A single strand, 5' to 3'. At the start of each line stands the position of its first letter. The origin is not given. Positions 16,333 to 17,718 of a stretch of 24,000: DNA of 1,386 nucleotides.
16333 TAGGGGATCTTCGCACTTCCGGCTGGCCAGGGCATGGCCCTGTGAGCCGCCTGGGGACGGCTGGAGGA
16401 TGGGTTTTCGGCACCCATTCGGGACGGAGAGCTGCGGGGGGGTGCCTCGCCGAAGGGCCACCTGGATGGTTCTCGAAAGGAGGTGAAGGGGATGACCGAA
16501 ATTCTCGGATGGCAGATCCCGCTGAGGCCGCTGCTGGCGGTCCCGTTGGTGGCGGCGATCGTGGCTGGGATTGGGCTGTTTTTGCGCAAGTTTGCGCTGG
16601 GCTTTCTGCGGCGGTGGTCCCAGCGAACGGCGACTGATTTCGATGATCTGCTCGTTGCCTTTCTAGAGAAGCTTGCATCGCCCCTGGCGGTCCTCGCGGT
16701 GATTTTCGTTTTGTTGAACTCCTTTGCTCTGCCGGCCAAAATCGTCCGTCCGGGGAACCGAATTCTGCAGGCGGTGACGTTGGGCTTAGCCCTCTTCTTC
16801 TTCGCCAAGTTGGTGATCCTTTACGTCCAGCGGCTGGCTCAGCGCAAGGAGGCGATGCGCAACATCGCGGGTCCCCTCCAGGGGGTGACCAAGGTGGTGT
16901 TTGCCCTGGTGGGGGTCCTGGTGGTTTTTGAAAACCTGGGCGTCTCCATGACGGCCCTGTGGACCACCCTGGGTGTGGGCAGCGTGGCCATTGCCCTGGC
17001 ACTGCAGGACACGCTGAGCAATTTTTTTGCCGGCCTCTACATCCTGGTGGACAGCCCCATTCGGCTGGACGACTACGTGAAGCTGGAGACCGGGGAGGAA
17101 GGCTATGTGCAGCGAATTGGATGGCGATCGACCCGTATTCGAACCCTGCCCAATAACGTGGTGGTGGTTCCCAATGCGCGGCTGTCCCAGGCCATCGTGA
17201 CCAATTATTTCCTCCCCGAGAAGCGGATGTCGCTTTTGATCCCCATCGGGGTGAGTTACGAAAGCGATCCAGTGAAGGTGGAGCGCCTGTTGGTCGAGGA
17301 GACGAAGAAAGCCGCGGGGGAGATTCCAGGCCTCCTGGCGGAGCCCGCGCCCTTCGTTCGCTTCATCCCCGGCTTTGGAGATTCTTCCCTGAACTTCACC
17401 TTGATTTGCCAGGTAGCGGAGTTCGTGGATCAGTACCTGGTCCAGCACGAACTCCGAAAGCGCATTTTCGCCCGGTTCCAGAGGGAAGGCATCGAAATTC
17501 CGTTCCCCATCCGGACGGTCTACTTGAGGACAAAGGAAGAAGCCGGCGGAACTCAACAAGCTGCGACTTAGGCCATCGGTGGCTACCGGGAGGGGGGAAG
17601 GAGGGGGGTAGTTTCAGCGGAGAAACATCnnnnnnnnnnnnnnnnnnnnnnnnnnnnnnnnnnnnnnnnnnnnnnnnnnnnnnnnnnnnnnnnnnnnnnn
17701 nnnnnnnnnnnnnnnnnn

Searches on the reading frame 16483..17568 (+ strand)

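Call 49: search_protein_families(library=pfam, proteins=[window:16483-17568:+], max_evalue=0.001)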
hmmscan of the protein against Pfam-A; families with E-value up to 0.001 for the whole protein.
window:16483-17568:+ (362 aa): 3 families
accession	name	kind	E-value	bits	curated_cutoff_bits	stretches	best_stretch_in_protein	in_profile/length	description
PF00924.24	MS_channel_2nd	-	5.7e-17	62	20.2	1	176-242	1-66/68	Mechanosensitive ion channel, beta-domain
PF21082.3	MS_channel_3rd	-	2.3e-13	50.8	21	1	253-339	3-88/88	Mechanosensitive ion channel MscS, C-terminal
PF21088.3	MS_channel_1st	-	1.6e-05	25.3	23.1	1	135-175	2-42/42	Mechanosensitive ion channel, transmembrane helices 2/3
